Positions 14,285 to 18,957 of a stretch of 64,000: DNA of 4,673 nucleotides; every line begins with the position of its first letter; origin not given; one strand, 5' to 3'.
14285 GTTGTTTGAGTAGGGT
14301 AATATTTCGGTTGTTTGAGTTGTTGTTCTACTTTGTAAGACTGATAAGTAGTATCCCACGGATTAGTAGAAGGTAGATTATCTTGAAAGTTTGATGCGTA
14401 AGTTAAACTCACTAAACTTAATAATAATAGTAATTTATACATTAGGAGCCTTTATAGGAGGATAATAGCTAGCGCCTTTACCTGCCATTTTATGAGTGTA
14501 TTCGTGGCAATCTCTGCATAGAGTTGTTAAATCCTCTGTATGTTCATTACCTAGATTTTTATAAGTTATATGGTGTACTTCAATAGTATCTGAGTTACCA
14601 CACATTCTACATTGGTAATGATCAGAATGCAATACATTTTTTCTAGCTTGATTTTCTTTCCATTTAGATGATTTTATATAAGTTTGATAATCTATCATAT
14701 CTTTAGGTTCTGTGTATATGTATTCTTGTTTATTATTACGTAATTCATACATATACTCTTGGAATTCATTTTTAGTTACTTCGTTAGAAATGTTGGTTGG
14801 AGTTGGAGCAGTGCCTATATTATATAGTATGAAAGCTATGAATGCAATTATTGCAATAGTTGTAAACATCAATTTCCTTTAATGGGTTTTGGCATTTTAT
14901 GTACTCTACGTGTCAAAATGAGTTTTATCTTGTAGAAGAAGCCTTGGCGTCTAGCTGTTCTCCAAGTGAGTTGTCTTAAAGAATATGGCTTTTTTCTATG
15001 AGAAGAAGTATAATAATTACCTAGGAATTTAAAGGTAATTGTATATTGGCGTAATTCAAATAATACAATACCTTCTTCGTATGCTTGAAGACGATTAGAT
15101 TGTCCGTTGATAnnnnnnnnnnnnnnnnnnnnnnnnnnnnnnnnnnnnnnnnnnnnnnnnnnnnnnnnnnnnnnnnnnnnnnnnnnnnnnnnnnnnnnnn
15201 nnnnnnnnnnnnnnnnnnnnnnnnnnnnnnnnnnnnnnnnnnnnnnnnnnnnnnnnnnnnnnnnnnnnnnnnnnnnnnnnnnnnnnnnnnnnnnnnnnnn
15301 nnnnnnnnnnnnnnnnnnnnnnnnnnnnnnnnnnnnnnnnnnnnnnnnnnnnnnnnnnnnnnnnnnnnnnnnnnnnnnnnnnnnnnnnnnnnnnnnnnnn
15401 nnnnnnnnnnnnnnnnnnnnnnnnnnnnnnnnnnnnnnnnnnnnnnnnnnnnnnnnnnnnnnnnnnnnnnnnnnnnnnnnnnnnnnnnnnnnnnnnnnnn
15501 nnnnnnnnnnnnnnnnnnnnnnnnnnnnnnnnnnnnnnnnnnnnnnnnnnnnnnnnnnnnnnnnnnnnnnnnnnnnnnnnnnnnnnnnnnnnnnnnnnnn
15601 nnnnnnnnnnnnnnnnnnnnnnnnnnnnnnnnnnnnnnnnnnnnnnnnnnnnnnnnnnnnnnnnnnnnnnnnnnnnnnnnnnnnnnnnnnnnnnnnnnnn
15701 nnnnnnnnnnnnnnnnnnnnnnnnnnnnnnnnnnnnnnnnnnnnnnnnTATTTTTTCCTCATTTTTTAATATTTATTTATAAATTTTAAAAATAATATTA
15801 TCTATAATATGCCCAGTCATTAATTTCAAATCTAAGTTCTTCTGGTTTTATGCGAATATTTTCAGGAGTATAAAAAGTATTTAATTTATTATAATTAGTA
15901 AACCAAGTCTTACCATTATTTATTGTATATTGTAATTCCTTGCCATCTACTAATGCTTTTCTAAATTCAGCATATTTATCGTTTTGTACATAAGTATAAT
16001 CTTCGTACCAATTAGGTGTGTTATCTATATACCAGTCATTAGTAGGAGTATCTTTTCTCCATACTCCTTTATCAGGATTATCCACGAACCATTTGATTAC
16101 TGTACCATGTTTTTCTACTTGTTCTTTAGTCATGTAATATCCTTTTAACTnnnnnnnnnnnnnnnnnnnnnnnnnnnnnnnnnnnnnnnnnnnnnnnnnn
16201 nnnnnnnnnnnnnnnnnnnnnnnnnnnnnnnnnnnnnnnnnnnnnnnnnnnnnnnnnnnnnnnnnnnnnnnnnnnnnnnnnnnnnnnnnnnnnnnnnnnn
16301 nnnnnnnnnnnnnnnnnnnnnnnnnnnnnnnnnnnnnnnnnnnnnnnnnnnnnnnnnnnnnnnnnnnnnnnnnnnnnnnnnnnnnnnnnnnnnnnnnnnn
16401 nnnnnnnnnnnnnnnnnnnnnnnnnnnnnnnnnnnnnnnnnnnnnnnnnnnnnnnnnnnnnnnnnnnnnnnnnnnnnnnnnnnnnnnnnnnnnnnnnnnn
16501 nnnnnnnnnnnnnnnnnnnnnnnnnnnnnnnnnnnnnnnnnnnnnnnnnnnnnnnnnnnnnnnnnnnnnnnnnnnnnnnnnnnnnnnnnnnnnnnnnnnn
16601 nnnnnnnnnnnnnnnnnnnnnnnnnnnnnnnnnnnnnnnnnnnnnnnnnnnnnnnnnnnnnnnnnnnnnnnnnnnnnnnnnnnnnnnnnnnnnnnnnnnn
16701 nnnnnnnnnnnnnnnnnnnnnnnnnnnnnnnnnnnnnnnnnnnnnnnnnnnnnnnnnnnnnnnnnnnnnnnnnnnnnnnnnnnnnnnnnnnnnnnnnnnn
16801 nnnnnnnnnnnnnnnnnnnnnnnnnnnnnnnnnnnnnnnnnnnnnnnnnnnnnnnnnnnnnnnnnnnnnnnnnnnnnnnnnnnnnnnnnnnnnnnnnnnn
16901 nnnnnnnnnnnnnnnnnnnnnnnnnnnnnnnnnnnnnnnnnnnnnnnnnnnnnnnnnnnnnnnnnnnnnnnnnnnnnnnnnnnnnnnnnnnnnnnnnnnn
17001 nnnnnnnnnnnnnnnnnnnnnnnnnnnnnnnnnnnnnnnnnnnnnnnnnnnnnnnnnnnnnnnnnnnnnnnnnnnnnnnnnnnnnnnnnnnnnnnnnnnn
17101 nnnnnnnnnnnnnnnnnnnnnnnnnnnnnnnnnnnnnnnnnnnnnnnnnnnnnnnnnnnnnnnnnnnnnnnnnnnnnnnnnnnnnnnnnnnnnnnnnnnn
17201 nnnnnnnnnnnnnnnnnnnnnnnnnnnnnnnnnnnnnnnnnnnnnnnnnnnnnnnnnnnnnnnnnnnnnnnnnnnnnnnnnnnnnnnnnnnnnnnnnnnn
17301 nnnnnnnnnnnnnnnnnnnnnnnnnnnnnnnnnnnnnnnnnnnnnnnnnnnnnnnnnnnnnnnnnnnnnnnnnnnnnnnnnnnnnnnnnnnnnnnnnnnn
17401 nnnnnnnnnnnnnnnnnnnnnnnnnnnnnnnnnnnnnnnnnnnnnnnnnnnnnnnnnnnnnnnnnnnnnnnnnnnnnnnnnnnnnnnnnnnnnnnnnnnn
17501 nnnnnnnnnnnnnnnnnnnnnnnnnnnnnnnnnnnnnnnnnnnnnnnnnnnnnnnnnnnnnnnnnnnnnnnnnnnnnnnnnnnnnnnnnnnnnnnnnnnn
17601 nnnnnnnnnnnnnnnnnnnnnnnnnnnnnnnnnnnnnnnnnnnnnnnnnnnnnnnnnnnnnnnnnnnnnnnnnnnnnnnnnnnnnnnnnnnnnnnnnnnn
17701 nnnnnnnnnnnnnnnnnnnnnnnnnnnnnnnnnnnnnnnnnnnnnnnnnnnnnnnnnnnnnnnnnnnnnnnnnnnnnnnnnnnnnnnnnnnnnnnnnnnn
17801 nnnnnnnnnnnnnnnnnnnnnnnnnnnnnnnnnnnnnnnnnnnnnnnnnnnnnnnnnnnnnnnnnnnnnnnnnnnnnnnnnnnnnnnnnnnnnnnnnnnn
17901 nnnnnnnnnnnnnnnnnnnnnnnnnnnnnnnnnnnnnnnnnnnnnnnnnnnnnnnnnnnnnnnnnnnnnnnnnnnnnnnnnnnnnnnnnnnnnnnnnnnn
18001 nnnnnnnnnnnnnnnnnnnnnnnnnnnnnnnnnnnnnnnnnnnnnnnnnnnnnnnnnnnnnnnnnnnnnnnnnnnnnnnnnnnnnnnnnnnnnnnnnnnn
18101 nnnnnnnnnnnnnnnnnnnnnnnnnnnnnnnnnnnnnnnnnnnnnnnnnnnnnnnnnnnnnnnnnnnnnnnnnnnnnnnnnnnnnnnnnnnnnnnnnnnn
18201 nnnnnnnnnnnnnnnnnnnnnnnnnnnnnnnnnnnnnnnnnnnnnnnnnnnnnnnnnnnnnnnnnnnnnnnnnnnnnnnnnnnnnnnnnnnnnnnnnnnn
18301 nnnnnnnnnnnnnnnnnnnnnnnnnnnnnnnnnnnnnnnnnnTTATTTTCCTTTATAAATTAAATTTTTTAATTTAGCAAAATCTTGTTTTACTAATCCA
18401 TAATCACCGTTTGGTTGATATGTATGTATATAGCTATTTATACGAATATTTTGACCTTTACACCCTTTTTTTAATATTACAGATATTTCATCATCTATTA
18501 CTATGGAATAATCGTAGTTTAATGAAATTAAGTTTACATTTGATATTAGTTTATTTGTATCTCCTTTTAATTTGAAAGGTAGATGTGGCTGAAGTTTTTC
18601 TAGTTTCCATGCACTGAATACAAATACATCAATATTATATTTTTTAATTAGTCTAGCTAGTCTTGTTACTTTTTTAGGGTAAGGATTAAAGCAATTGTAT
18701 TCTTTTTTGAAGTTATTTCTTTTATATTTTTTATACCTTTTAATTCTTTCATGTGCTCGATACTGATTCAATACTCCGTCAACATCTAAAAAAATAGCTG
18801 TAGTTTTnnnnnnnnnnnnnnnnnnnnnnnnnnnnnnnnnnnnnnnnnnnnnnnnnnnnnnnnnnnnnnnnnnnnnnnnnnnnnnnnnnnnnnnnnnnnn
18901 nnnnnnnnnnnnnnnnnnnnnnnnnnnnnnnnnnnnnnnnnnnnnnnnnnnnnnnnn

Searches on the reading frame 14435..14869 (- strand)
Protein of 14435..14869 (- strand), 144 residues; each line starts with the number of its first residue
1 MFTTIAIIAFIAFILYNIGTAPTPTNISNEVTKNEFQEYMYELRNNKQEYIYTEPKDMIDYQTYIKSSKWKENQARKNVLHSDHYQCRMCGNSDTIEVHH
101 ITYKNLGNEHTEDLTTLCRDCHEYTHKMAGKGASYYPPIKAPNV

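Call 87: search_protein_families(library=pfam, proteins=[window:14435-14869:-], max_evalue=0.001)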
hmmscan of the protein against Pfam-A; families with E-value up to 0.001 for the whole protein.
window:14435-14869:- (144 aa): 2 families
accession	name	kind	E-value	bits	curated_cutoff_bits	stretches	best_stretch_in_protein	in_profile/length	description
PF01844.29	HNH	-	4.2e-06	27.3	21.4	1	87-126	1-45/47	HNH endonuclease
PF14279.12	HNH_5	-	0.00031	21.1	27.5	1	87-125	1-43/56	HNH endonuclease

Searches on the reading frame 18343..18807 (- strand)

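Call 87: search_protein_families(library=pfam, proteins=[window:18343-18807:-], max_evalue=0.001)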
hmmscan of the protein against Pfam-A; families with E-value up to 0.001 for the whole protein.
window:18343-18807:- (154 aa): 1 family
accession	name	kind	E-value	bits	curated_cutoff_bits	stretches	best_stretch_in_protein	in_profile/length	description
PF18143.6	HAD_SAK_2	-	3.7e-08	34.3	27.5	1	5-71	2-57/139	HAD domain in Swiss Army Knife RNA repair proteins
